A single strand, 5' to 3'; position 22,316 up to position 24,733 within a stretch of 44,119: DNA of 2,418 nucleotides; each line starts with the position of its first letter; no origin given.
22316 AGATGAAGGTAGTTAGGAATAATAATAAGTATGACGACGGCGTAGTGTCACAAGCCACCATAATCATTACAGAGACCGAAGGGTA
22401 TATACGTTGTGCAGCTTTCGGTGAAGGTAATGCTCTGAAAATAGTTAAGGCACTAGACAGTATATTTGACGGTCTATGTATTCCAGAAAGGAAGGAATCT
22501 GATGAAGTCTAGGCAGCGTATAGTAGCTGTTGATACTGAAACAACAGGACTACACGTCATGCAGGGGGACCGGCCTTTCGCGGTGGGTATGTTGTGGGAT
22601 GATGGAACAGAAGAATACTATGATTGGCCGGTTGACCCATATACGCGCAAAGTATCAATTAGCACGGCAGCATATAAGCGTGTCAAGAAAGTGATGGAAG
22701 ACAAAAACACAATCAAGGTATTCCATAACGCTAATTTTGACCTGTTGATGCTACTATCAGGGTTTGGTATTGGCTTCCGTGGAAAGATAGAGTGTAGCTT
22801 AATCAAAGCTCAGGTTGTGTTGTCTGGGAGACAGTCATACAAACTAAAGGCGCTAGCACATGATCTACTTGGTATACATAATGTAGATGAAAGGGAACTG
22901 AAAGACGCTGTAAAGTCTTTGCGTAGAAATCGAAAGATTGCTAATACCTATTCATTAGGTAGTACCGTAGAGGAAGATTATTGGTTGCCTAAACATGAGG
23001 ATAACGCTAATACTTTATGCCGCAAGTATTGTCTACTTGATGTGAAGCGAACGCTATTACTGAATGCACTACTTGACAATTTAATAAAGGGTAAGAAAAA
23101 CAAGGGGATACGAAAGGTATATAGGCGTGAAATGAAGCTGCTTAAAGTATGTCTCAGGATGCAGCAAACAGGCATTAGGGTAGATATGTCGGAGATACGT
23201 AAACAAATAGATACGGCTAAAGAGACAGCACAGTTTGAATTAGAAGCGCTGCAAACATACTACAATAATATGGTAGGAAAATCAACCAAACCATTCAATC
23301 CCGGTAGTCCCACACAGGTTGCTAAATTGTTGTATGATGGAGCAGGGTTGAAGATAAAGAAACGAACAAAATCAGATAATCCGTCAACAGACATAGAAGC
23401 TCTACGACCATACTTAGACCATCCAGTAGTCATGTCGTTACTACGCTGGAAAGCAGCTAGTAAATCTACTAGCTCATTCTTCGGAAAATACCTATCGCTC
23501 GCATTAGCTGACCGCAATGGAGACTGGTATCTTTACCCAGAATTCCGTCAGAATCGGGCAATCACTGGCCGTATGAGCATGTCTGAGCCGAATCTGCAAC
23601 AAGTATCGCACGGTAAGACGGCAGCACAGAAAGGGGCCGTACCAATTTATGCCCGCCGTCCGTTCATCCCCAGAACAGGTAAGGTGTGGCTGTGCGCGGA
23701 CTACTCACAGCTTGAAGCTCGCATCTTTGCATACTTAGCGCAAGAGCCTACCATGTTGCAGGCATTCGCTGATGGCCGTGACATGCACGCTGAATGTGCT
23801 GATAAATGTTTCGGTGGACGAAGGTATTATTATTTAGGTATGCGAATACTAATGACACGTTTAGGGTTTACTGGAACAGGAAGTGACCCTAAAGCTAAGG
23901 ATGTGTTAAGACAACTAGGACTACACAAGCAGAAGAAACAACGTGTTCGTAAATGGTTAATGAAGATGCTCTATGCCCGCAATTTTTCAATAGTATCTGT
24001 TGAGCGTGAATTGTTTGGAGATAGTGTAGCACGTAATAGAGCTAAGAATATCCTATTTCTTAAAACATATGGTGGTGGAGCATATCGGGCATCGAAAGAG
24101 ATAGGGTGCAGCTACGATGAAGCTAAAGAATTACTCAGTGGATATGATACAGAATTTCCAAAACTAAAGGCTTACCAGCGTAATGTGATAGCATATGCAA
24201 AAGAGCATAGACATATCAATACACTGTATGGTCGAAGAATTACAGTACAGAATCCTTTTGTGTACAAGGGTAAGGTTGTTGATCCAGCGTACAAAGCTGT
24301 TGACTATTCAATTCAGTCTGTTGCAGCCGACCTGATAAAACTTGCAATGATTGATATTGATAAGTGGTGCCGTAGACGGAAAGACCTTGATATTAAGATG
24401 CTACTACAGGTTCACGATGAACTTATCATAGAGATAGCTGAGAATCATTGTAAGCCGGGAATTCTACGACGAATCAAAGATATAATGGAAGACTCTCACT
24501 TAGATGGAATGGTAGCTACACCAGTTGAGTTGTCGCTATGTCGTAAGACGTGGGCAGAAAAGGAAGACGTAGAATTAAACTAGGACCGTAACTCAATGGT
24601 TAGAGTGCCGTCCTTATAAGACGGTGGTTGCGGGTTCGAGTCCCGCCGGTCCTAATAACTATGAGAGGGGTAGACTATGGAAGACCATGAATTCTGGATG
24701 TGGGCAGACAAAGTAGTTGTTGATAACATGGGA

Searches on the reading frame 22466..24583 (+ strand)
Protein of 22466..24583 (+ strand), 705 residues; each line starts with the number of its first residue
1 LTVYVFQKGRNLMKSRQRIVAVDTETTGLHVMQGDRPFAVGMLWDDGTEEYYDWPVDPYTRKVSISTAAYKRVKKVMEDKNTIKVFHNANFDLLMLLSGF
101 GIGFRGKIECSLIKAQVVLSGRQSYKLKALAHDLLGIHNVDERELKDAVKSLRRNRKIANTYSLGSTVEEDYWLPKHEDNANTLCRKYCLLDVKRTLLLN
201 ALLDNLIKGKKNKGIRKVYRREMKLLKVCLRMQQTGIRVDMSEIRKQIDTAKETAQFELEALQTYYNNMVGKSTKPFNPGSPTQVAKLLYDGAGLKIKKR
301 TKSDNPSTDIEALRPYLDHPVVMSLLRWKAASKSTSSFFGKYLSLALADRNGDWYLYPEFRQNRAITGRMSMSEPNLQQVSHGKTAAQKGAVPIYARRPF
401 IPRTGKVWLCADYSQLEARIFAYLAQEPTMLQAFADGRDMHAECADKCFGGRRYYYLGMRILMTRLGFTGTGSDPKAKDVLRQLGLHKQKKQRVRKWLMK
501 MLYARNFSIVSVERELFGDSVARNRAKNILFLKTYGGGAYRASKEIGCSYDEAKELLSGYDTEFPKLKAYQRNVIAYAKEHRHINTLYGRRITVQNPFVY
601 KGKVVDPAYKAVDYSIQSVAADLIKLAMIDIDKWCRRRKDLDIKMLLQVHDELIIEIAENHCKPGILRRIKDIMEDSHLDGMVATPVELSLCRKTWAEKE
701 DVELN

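Call 7: search_protein_families(library=pfam, proteins=[window:22466-24583:+], max_evalue=0.1)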
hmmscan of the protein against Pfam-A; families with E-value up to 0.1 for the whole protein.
window:22466-24583:+ (705 aa): 2 families
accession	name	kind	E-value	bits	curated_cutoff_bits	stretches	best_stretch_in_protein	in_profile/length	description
PF00476.26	DNA_pol_A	-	2.7e-72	244.3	34.3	2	249-450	5-196/381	DNA polymerase family A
PF01612.26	DNA_pol_A_exo1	-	8e-14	52.3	23.6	1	19-147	22-139/173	3'-5' exonuclease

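Call 18: search_dna_similar(query=window:22466-24583:+, collection=phages, mode=protein, max_rows=15)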
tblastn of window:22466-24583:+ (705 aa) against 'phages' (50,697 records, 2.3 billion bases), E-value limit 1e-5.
Records with a match: 3262; places in all: 3262; records where one place covers at least 80% of the query: 1305.
Best place of each record, by identity: <60% 3262.
By first word of the organism name: Mycobacterium 735; Vibrio 484; Salmonella 321; Escherichia 203; Pseudomonas 184; Microbacterium 170; Staphylococcus 162; Gordonia 105; Arthrobacter 101; Bacillus 88; and 89 more.
By host as written in the record: - 553; Mycobacterium smegmatis mc2 155 512; Mycobacterium smegmatis mc#155 103; Microbacterium foliorum NRRL B-24224 83; Escherichia coli 73; Pseudomonas aeruginosa 65; Microbacterium foliorum NRRL B-24224 SEA 56; Listeria monocytogenes 54; and 538 more.
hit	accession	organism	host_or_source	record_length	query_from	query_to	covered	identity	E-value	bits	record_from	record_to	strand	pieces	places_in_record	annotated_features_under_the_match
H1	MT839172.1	Bacteriophage sp.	human fecal samples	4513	21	653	90%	27.5%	8e-39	160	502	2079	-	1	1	record has no annotation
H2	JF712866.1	Vibrio phage phiVC8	Vibrio cholerae O1 Classic E8021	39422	15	698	97%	25.3%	3e-23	112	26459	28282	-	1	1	DNA polymerase I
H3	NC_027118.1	Vibrio phage phiVC8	Vibrio cholerae O1 Classic E8021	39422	15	698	97%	25.3%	3e-23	112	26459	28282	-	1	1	DNA polymerase I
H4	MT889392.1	Microbacterium phage Lahqtemish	Microbacterium foliorum NRRL B-24224 SEA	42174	20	677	93%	25.5%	1e-10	129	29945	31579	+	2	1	42: DNA polymerase I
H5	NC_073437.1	Microbacterium phage Lahqtemish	Microbacterium foliorum NRRL B-24224 SEA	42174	20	677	93%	25.5%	1e-10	129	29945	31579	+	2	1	42: DNA polymerase I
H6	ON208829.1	Mycobacterium phage Seanderson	Mycobacterium smegmatis mc#155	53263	11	697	94%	25.0%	2e-12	140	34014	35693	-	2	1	47: DNA polymerase I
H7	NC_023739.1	Mycobacterium phage BillKnuckles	Mycobacterium smegmatis mc2 155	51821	11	697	94%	25.0%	2e-12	140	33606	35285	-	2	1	45: DNA polymerase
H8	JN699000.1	Mycobacterium phage BillKnuckles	Mycobacterium smegmatis mc2 155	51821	11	697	94%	25.0%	2e-12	140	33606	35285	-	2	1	45: DNA polymerase I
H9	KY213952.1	Mycobacterium phage Petruchio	Mycobacterium smegmatis mc2 155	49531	11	697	94%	25.0%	2e-12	139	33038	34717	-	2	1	DNA polymerase 1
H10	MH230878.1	Mycobacterium phage Oogway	Mycobacterium smegmatis mc2 155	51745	11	697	94%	25.0%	2e-12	139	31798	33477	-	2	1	42: DNA polymerase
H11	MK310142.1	Mycobacterium phage MetalQZJ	Mycobacterium smegmatis mc2 155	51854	11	697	92%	25.4%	4e-12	138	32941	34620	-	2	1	44: DNA polymerase I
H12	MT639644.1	Mycobacterium phage MaryBeth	Mycobacterium smegmatis mc2 155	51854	11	697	92%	25.4%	4e-12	138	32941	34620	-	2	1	45: DNA polymerase I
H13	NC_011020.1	Mycobacterium phage Jasper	Mycobacterium sp.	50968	11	697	92%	25.4%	3e-12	138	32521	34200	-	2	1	46: DNA polymerase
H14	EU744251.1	Mycobacterium phage Jasper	Mycobacterium sp.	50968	11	697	92%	25.4%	3e-12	138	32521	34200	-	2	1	46: DNA polymerase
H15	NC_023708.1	Mycobacterium phage Dreamboat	Mycobacterium smegmatis mc2 155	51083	11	697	92%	25.4%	3e-12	138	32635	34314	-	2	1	46: DNA polymerase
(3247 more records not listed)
